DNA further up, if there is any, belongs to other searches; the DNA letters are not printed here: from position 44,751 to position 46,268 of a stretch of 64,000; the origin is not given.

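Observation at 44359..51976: ECF sigma factor translationally coupled to a membrane protein with a T9SS type-B CTD and a giant type-B T9SS adhesin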

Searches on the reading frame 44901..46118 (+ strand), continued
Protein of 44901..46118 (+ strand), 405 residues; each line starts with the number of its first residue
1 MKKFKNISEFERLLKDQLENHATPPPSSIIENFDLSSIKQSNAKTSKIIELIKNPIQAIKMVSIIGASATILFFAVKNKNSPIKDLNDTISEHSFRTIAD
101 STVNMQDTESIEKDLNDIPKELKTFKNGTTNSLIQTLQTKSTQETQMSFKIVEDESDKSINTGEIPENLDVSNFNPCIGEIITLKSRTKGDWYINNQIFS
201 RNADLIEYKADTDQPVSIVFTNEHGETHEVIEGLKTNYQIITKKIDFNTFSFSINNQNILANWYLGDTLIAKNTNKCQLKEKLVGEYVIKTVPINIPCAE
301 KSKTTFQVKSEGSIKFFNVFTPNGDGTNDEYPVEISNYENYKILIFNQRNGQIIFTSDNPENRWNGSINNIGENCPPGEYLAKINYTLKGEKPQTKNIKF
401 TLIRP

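Call 85: find_encoding_contigs(protein=P0204, flank=7000, max_places=2)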
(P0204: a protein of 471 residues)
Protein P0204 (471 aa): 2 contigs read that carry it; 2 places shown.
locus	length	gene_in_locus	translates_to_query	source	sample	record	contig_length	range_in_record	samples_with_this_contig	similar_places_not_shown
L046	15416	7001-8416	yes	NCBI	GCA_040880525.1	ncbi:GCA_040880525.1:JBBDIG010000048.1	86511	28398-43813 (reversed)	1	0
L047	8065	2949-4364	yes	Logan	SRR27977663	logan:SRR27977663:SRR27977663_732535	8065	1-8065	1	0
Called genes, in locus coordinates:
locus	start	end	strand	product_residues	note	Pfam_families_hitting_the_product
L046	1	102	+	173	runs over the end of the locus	PF00578:AhpC-TSA, PF08534:Redoxin, PF13098:Thioredoxin_2 (weak), PF00085:Thioredoxin (weak), PF13905:Thioredoxin_8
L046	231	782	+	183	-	PF01025:GrpE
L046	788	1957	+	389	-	PF00226:DnaJ, PF01556:DnaJ_C, PF00684:DnaJ_CXXCXGXG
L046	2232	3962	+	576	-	PF17899:Peptidase_M61_N, PF05299:Peptidase_M61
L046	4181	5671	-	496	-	PF00289:Biotin_carb_N, PF02222:ATP-grasp, PF02786:CPSase_L_D2, PF07478:Dala_Dala_lig_C, PF02785:Biotin_carb_C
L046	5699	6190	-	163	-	-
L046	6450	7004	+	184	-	PF07638:Sigma70_ECF, PF04542:Sigma70_r2, PF08281:Sigma70_r4_2, PF04545:Sigma70_r4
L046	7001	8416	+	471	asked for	PF00801:PKD (faint), PF18911:PKD_4, PF13585:CHU_C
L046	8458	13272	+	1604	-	PF18911:PKD_4 (weak), PF00801:PKD (weak), PF18911:PKD_4, PF00801:PKD, PF18911:PKD_4, PF00801:PKD, PF18911:PKD_4, PF13585:CHU_C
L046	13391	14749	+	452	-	PF18073:Zn_ribbon_LapB, PF13481:AAA_25, PF03796:DnaB_C (faint), PF06745:ATPase (weak), PF23442:DUF7125 (weak), PF13401:AAA_22 (weak), PF13541:ChlI, PF05362:Lon_C (weak)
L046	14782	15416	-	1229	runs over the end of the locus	PF02574:S-methyl_trans, PF00809:Pterin_bind, PF02607:B12-binding_2, PF02310:B12-binding, PF02965:Met_synt_B12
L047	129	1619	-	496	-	PF00289:Biotin_carb_N, PF02222:ATP-grasp, PF02786:CPSase_L_D2, PF07478:Dala_Dala_lig_C, PF02785:Biotin_carb_C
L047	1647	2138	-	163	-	-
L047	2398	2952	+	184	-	PF07638:Sigma70_ECF, PF04542:Sigma70_r2, PF08281:Sigma70_r4_2, PF04545:Sigma70_r4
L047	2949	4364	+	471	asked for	PF00801:PKD (faint), PF18911:PKD_4, PF13585:CHU_C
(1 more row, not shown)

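Call 86: list_cluster_members(proteins=[P0148, P0151, P0160, P0169, P0186, P0196, P0204, P0142, P0137, P0191])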
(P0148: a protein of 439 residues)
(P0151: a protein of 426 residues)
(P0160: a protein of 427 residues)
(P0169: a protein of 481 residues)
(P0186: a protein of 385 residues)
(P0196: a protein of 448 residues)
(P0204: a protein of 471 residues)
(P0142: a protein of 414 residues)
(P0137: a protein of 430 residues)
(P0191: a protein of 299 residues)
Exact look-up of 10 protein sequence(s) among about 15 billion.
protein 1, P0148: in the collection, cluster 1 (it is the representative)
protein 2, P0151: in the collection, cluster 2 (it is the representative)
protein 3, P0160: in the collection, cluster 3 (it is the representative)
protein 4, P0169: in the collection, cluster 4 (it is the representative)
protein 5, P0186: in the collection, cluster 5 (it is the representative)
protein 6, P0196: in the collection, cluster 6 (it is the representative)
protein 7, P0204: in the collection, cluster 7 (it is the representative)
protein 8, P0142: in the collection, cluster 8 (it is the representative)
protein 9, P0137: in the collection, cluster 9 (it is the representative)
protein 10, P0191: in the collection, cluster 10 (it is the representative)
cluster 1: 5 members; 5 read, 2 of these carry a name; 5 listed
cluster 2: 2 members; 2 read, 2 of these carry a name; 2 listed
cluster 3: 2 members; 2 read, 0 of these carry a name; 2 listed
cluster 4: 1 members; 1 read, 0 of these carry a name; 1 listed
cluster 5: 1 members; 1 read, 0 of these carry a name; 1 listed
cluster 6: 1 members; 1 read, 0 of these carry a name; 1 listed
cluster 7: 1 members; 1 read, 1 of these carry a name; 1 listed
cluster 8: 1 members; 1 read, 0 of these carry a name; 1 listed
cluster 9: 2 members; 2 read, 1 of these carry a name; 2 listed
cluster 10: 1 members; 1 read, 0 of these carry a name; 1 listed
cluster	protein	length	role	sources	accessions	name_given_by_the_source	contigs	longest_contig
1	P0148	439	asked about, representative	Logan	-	-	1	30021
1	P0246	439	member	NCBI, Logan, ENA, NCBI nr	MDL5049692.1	PKD domain-containing protein [Oscillatoria amoena NRMC-F 0135]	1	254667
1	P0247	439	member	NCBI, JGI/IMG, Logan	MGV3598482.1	MAG: PKD domain-containing protein [Bacteroidota bacterium] | gliding motility-associated-like protein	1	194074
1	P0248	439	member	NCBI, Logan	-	-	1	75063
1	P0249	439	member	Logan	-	-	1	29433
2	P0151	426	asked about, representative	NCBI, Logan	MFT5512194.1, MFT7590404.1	MAG: hypothetical protein ACI8SE_000591 [Bacteroidia bacterium]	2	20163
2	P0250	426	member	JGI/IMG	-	hypothetical protein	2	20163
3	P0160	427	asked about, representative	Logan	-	-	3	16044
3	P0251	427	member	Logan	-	-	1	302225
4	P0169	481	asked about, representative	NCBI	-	-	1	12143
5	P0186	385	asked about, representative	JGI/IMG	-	-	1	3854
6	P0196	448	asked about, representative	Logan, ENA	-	-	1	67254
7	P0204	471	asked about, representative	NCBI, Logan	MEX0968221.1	MAG: gliding motility-associated C-terminal domain-containing protein [Bacteroidia ...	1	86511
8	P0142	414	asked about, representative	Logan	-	-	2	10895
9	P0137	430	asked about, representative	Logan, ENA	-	-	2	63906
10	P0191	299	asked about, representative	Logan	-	-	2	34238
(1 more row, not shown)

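Call 96: find_encoding_contigs(protein=P0191, flank=8000, max_places=2)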
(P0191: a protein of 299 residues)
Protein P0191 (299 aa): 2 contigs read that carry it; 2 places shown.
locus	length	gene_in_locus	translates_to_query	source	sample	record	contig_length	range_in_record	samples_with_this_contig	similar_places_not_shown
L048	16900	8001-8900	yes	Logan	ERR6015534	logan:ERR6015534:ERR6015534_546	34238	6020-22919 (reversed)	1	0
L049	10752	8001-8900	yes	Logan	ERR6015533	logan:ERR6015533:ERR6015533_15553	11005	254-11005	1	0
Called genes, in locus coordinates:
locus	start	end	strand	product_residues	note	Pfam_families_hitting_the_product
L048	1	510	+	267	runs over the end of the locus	-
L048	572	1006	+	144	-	PF02033:RBFA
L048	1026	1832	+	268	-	PF13489:Methyltransf_23, PF13847:Methyltransf_31, PF08241:Methyltransf_11, PF08242:Methyltransf_12, PF13649:Methyltransf_25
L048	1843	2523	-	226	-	-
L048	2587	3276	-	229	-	PF01227:GTP_cyclohydroI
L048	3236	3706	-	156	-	PF01242:PTPS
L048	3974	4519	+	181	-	PF04542:Sigma70_r2, PF22029:PhyR_sigma2, PF08281:Sigma70_r4_2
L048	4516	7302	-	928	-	PF25778:DUF7948, PF06739:SBBP (faint), PF13585:CHU_C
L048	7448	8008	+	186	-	PF07638:Sigma70_ECF, PF04542:Sigma70_r2, PF08281:Sigma70_r4_2, PF04545:Sigma70_r4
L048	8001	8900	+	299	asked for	PF13585:CHU_C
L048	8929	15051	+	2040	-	PF00801:PKD (faint), PF18911:PKD_4 (faint), PF13585:CHU_C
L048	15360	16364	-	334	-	PF01544:CorA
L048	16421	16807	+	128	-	PF04379:DUF525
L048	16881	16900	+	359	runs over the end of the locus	PF03702:AnmK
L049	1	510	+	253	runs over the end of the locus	?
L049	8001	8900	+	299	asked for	PF13585:CHU_C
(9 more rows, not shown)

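Call 99: search_protein_families(library=pfam, proteins=[L045:4733-5791:+, L046:5699-6190:-, L048:4516-7302:-, L048:3974-4519:+], max_evalue=0.1)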
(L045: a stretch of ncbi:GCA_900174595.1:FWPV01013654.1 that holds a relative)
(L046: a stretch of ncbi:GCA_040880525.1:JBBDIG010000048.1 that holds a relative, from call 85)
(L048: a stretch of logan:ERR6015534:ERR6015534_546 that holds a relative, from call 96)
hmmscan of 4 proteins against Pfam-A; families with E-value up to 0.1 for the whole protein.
L045:4733-5791:+ (352 aa): 1 family
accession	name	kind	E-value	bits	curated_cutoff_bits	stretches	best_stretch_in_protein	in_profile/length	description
PF19572.5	PorV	-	0.032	14.2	27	1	80-165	57-147/243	Type IX secretion system protein PorV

L046:5699-6190:- (163 aa): 0 families

L048:4516-7302:- (928 aa): 7 families
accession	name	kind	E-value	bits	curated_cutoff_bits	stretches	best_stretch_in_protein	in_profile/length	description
PF25778.1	DUF7948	-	9.2e-62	209.3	27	1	38-251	1-213/214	Domain of unknown function (DUF7948)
PF13585.12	CHU_C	-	1.2e-20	73.9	27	1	840-911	3-74/86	CHU_C Type IX secretion signal domain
PF06739.17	SBBP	-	2.2e-06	28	20.5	1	546-576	3-34/38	Beta-propeller repeat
PF07494.17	Reg_prop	-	0.0069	16.9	20.4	0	620-638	6-24/24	Two component regulator propeller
PF13860.13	FlgD_ig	-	0.013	15.9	27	1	861-904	20-70/79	FlgD Ig-like domain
PF17164.10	DUF5122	-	0.031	15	27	0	378-397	12-31/36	Domain of unknown function (DUF5122) beta-propeller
PF18911.6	PKD_4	-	0.033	14.7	27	0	773-823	25-76/85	PKD domain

L048:3974-4519:+ (181 aa): 6 families
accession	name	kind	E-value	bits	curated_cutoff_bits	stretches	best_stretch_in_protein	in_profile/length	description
PF04542.20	Sigma70_r2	-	2.4e-14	53.3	24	1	9-73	1-67/71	Sigma-70 region 2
PF08281.18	Sigma70_r4_2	-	6e-12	45.5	25.7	1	108-159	2-54/54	Sigma-70, region 4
PF22029.2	PhyR_sigma2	-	2.1e-08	34.5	27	1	14-63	5-54/55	Sigma2 domain of PhyR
PF04545.22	Sigma70_r4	-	0.00029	20.7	24.1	1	129-160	18-49/50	Sigma-70, region 4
PF07638.17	Sigma70_ECF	-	0.0018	18.7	21.1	1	27-164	46-184/185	ECF sigma factor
PF13412.12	HTH_24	-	0.083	12.9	21.9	0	134-152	20-38/48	Winged helix-turn-helix DNA-binding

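Call 100: search_protein_families(library=ncbifam, proteins=[L045:4733-5791:+, L045:5850-6395:+, L048:7448-8008:+], max_evalue=0.01)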
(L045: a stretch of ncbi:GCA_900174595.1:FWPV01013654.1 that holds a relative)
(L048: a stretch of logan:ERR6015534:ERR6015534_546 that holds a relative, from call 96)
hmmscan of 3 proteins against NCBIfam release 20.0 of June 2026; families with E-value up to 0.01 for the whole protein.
L045:4733-5791:+ (352 aa): 4 families
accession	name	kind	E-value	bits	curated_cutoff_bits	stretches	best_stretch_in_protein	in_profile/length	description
NF033711.1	T9SS_PorQ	equivalog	1.2e-100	336.8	220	1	12-346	3-335/335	type IX secretion system protein PorQ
NF033709.1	PorV_fam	subfamily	2e-41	142.7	90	1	35-345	3-325/326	PorV/PorQ family protein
NF033710.1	T9SS_OM_PorV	equivalog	4.1e-14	52.5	250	1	37-187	27-181/367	type IX secretion system outer membrane channel protein PorV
NF052325.1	PorVQ2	equivalog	2.5e-07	30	325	1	35-181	26-185/354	putative type IX sorting system protein PorV2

L045:5850-6395:+ (181 aa): 85 families (the best 25 are shown)
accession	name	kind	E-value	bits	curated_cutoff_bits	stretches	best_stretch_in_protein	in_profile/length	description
NF008888.0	PRK11922.1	equivalog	2.5e-29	102.5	204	1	3-178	15-202/231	RNA polymerase sigma factor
TIGR02937.1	sigma70-ECF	superfamily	2.7e-25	88.9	42.9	1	21-172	4-165/165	sigma-70 family RNA polymerase sigma factor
TIGR02985.1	Sig70_bacteroi1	subfamily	6.2e-25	88.3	126.4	1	21-171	4-161/162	RNA polymerase sigma-70 factor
NF058625.1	sigma_PG0214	equivalog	2.4e-24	85.9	130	1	19-173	6-162/170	GFO_1088 family ECF-type sigma factor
NF009171.0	PRK12518.1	equivalog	2.8e-22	79.4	208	1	3-174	12-186/191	RNA polymerase sigma factor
NF007229.0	PRK09647.1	equivalog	4.1e-22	78.6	265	1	23-176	49-206/220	RNA polymerase sigma factor SigE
NF007225.0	PRK09643.1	equivalog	5e-22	78.6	190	1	17-174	27-184/204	RNA polymerase sigma factor SigM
NF007223.0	PRK09641.1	equivalog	5.6e-22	78.5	209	1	6-172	6-184/187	RNA polymerase sigma factor SigW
NF006930.0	PRK09415.1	subfamily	1.4e-21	77.1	198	1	18-174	16-177/179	RNA polymerase factor sigma C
TIGR02954.1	Sig70_famx3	hypoth_equivalog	1.9e-21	76.5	188.5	1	8-173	6-168/170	RNA polymerase sigma-70 factor, TIGR02954 family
TIGR02950.1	SigM_subfam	subfamily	1.3e-20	73.9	147.95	1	22-171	4-157/159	RNA polymerase sigma factor, SigM family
NF004113.0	PRK05602.1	equivalog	2.5e-20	73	208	1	17-175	44-204/211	RNA polymerase sigma factor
NF006089.0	PRK08241.1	subfamily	3.5e-20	72.4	240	2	20-99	24-103/343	RNA polymerase subunit sigma-70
NF007216.0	PRK09638.1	equivalog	4.3e-20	72.2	194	1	3-170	3-172/180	RNA polymerase sigma factor SigY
NF008891.0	PRK11924.1-5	subfamily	8.7e-20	71.5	259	1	22-173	7-164/171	RNA polymerase sigma factor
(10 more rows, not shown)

L048:7448-8008:+ (186 aa): 95 families (the best 25 are shown)
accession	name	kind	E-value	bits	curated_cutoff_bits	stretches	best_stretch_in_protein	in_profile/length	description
TIGR02937.1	sigma70-ECF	superfamily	6.2e-27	94.2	42.9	1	20-166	2-158/165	sigma-70 family RNA polymerase sigma factor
NF007216.0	PRK09638.1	equivalog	1.3e-25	90.2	194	1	6-177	5-178/180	RNA polymerase sigma factor SigY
NF007225.0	PRK09643.1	equivalog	3.3e-23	82.4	190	1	6-183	14-192/204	RNA polymerase sigma factor SigM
NF008888.0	PRK11922.1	equivalog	6.7e-23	81.5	204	1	3-176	14-199/231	RNA polymerase sigma factor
NF007229.0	PRK09647.1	equivalog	4.3e-22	78.5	265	1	30-182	55-211/220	RNA polymerase sigma factor SigE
NF058625.1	sigma_PG0214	equivalog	8.5e-22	77.7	130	1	29-180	14-168/170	GFO_1088 family ECF-type sigma factor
NF009174.0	PRK12522.1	equivalog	1e-21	77.7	217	1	23-173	7-167/175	RNA polymerase sigma factor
NF004113.0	PRK05602.1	equivalog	1e-21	77.5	208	1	5-180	31-208/211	RNA polymerase sigma factor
TIGR02954.1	Sig70_famx3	hypoth_equivalog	1.8e-20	73.4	188.5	1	7-174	4-168/170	RNA polymerase sigma-70 factor, TIGR02954 family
TIGR02985.1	Sig70_bacteroi1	subfamily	3.9e-20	72.7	126.4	1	21-170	3-159/162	RNA polymerase sigma-70 factor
NF009195.0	PRK12543.1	subfamily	4.1e-20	72.1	197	1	6-171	7-176/192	RNA polymerase sigma factor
NF007223.0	PRK09641.1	equivalog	9.7e-20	71.2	209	1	5-175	4-186/187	RNA polymerase sigma factor SigW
TIGR02983.1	SigE-fam_strep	subfamily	1.1e-19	70.9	141.55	1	25-172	12-157/162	SigE family RNA polymerase sigma factor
NF009171.0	PRK12518.1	equivalog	4.4e-19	69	208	1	4-172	12-183/191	RNA polymerase sigma factor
NF007215.0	PRK09637.1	equivalog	7.3e-19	68.5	212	1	41-173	23-154/181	RNA polymerase sigma factor SigZ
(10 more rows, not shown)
